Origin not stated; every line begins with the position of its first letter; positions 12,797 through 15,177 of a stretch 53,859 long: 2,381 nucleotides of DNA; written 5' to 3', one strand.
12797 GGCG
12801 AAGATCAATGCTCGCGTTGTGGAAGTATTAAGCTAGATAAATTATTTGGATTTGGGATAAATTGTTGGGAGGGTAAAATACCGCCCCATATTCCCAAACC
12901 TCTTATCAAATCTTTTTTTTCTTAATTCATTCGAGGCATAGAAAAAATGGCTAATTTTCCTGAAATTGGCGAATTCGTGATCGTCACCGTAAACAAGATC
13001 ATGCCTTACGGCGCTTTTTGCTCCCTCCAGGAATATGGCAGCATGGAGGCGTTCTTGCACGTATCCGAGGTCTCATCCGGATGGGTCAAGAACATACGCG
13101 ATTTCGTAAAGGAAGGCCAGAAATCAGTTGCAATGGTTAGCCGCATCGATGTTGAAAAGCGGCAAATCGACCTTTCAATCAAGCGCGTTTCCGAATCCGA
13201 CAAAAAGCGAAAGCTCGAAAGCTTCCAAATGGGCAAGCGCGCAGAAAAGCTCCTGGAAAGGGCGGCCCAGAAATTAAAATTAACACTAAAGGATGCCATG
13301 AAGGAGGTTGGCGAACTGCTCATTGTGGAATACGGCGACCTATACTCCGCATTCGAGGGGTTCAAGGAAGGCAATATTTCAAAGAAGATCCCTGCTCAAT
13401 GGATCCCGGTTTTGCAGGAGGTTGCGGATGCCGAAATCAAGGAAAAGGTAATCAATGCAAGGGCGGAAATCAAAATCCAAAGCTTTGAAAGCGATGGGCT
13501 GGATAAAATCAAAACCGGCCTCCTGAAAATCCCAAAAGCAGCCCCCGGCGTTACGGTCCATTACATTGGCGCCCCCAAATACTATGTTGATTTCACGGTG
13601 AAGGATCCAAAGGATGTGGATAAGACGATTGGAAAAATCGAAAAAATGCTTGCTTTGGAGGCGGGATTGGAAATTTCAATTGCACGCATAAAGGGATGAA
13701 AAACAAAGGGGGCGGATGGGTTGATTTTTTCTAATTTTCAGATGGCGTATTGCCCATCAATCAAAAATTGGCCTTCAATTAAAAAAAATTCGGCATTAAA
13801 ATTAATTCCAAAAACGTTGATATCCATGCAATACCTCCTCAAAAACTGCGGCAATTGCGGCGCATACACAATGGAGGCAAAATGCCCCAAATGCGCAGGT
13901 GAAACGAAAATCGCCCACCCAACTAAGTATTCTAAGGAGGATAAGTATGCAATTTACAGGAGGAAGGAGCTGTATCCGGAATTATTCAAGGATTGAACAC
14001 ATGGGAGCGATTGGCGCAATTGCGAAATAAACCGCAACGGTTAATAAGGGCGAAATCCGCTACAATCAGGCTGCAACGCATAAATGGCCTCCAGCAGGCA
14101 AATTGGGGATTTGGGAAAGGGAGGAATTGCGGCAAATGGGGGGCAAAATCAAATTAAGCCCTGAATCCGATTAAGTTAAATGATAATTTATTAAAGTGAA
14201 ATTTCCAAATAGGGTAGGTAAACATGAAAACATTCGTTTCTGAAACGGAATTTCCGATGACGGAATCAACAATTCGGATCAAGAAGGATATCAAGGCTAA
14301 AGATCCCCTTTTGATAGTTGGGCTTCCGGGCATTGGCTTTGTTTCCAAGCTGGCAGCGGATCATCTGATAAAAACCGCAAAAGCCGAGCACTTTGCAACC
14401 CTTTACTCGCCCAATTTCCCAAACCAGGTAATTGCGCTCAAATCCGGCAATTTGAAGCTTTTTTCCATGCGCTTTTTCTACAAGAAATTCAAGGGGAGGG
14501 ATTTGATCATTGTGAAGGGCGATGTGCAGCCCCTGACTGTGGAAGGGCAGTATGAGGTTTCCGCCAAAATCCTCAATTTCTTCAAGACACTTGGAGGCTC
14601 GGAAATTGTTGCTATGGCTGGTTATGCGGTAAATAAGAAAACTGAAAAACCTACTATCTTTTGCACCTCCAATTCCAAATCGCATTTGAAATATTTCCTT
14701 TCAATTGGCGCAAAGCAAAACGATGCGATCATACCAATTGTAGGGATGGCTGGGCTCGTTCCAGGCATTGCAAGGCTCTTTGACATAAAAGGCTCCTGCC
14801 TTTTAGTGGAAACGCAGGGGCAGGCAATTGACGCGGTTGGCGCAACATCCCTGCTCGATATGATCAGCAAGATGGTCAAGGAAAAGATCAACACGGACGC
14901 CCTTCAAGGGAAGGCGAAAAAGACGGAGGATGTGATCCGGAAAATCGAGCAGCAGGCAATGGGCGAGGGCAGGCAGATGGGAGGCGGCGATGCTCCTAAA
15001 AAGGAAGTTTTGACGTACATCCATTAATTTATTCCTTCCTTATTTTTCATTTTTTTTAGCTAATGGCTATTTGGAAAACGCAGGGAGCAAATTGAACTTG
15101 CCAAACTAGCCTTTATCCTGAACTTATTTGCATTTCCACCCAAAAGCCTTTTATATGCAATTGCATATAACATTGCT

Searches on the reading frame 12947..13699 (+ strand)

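Call 99: search_protein_families(library=pfam, proteins=[window:12947-13699:+], max_evalue=0.001)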
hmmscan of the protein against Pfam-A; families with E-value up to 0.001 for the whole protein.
window:12947-13699:+ (250 aa): 2 families
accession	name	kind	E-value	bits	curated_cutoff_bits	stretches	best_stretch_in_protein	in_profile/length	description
PF07541.17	EIF_2_alpha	-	3e-17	63.1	22.8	1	117-220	1-113/114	Eukaryotic translation initiation factor 2 alpha subunit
PF00575.29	S1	-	6.3e-09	36.5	22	1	5-79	2-74/74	S1 RNA binding domain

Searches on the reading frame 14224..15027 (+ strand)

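Call 99: search_protein_families(library=pfam, proteins=[window:14224-15027:+], max_evalue=0.001)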
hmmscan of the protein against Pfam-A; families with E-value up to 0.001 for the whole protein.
window:14224-15027:+ (267 aa): 1 family
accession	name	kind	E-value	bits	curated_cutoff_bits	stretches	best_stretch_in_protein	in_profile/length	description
PF09754.15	PAC2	-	1.7e-32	113.4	25.8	1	30-241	1-214/215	PAC2 family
